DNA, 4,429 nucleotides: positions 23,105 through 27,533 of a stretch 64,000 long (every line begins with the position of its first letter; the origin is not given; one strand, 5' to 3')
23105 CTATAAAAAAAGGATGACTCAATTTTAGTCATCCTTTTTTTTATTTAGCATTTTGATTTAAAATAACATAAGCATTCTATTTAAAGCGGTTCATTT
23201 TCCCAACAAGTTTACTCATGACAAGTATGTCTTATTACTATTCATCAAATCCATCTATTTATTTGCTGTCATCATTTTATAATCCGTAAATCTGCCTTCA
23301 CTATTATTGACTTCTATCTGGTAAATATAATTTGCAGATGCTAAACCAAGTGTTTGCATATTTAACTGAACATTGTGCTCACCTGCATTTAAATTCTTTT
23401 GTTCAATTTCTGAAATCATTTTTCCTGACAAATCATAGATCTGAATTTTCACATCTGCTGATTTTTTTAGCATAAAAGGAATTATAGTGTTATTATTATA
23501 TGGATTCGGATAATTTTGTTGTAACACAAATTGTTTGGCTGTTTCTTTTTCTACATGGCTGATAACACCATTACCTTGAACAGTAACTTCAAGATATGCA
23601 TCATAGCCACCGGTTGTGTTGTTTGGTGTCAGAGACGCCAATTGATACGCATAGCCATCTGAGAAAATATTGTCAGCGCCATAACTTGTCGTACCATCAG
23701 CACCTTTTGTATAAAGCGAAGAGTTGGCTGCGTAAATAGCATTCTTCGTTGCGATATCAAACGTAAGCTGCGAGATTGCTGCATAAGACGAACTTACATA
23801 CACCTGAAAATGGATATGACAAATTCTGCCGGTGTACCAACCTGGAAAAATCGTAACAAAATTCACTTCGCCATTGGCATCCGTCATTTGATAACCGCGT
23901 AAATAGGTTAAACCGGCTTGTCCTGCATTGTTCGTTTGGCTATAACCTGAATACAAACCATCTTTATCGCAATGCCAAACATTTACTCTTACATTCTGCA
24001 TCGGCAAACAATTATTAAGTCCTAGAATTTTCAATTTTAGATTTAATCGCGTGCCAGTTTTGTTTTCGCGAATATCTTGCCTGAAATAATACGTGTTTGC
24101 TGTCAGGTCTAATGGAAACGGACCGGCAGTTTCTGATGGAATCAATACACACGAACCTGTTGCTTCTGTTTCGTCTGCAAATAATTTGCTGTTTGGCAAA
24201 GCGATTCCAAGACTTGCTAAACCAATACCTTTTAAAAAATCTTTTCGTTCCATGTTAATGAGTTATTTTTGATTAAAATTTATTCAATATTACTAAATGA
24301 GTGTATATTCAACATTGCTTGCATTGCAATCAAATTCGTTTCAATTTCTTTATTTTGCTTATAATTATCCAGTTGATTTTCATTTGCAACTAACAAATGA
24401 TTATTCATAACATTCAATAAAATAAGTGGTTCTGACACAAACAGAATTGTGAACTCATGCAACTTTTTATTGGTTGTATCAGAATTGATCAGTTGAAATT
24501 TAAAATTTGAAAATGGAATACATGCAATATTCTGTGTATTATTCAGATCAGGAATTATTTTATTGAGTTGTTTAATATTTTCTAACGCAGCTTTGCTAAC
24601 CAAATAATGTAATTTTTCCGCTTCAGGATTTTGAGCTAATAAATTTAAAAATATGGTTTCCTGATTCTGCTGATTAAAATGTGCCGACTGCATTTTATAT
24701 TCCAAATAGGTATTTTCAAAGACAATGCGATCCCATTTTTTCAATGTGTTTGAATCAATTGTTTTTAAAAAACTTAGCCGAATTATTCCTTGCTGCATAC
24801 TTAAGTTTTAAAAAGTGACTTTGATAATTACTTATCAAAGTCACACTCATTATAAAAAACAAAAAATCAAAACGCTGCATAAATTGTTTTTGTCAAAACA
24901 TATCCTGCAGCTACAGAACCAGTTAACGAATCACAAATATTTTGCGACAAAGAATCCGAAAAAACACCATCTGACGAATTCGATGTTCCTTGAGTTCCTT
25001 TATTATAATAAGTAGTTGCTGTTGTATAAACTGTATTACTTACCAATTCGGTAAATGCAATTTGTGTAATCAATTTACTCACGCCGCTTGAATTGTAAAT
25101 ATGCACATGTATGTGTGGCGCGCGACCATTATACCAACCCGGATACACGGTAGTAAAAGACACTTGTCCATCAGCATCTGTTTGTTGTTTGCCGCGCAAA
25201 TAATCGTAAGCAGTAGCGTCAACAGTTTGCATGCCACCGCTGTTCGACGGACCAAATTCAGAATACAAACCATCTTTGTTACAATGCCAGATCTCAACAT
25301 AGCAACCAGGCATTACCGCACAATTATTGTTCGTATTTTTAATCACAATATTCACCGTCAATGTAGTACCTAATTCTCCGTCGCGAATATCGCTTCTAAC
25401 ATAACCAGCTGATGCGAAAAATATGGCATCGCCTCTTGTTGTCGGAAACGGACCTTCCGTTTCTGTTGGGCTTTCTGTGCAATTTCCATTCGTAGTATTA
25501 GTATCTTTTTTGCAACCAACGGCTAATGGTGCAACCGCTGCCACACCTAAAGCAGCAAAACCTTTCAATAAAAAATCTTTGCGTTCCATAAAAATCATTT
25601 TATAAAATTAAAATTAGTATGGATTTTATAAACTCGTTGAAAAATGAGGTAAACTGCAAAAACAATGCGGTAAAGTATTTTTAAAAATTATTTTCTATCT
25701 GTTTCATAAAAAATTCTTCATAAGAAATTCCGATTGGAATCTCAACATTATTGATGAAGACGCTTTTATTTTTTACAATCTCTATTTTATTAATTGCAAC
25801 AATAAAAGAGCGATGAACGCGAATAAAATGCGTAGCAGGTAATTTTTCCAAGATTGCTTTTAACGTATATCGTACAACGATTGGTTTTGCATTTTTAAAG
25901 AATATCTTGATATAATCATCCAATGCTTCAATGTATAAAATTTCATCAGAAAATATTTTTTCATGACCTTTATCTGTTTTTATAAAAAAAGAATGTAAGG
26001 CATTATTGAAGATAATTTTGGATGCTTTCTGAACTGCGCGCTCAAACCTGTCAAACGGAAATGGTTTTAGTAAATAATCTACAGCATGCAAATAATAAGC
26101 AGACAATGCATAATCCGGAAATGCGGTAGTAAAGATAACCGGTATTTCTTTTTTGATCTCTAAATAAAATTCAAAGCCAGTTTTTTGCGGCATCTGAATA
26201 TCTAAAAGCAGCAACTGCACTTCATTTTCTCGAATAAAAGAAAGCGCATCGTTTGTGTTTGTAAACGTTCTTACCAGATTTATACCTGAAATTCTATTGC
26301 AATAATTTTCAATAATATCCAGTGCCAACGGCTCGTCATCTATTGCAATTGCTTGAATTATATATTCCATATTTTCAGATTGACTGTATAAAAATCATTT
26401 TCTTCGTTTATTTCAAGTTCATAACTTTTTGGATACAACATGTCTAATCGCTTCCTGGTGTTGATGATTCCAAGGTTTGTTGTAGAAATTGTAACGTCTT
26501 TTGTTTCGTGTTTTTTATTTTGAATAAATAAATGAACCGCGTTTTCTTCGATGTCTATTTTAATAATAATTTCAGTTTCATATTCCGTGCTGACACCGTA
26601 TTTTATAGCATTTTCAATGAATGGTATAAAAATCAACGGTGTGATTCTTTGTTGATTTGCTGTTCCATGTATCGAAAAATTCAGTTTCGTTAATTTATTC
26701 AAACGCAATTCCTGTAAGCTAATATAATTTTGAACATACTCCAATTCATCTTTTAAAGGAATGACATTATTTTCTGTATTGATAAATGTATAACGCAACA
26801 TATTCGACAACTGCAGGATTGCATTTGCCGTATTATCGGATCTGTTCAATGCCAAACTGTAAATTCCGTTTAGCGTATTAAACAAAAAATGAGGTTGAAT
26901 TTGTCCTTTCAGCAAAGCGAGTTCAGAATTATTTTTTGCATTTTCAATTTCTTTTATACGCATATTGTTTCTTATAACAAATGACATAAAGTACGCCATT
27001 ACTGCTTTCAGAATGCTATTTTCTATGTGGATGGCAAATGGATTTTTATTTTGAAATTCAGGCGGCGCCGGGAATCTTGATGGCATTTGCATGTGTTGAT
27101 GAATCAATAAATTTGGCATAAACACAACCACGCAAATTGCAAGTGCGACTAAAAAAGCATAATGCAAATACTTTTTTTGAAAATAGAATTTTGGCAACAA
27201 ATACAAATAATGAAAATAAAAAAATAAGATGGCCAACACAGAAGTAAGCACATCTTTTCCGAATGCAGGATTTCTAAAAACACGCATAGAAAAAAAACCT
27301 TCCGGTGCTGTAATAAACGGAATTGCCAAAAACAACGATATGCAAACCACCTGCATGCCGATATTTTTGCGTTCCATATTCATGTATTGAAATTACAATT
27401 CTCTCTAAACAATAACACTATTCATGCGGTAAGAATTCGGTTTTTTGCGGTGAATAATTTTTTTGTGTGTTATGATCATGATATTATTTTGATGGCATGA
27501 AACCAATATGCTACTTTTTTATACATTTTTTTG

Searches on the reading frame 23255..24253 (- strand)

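Call 67: search_protein_families(library=pfam, proteins=[window:23255-24253:-], max_evalue=0.00001)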
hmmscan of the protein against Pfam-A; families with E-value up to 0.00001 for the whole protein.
window:23255-24253:- (332 aa): 2 families
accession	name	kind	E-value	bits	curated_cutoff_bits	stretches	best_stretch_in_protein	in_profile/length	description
PF00775.27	Dioxygenase_C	-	3.4e-10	40.1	27.3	1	56-143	16-99/182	Dioxygenase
PF18962.6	Por_Secre_tail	-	5e-09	36.8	27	1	248-318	2-67/75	Secretion system C-terminal sorting domain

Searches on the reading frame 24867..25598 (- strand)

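Call 67: search_protein_families(library=pfam, proteins=[window:24867-25598:-], max_evalue=0.00001)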
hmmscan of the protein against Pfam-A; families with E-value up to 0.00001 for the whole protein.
window:24867-25598:- (243 aa): 1 family
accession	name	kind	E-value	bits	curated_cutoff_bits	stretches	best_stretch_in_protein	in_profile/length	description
PF00775.27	Dioxygenase_C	-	2.2e-11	44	27.3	1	64-183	14-140/182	Dioxygenase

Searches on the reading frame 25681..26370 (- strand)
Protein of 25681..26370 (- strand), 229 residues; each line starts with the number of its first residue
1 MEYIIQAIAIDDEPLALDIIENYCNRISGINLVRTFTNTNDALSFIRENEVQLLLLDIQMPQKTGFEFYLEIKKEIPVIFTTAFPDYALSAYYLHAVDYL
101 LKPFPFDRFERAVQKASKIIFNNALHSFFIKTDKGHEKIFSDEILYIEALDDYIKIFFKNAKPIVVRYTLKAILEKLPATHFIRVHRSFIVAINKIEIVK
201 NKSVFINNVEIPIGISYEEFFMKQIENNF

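Call 67: search_protein_families(library=pfam, proteins=[window:25681-26370:-], max_evalue=0.00001)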
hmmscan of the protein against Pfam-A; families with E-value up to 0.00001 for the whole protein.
window:25681-26370:- (229 aa): 2 families
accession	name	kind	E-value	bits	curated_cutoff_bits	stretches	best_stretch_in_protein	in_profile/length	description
PF00072.30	Response_reg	-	4.9e-19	69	30.2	1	9-113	3-110/111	Response regulator receiver domain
PF04397.21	LytTR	-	6.7e-16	58.7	22.6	1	139-222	6-94/98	LytTr DNA-binding domain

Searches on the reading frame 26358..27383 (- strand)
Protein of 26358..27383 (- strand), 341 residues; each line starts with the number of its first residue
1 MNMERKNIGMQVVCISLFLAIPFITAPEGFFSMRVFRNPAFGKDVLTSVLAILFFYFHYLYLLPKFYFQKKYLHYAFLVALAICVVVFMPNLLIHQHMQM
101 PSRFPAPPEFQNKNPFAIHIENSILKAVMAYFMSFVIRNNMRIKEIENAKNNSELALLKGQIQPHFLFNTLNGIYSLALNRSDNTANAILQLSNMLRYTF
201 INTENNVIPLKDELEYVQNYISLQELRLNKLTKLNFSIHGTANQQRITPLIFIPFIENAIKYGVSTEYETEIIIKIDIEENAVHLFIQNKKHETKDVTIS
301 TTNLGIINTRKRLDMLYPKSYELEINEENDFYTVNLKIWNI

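Call 67: search_protein_families(library=pfam, proteins=[window:26358-27383:-], max_evalue=0.00001)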
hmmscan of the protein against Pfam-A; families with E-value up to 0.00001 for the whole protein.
window:26358-27383:- (341 aa): 1 family
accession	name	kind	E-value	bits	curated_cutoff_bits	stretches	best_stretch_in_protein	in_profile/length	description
PF06580.19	His_kinase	-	5.2e-25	87.9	25.2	1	154-229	2-78/81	Histidine kinase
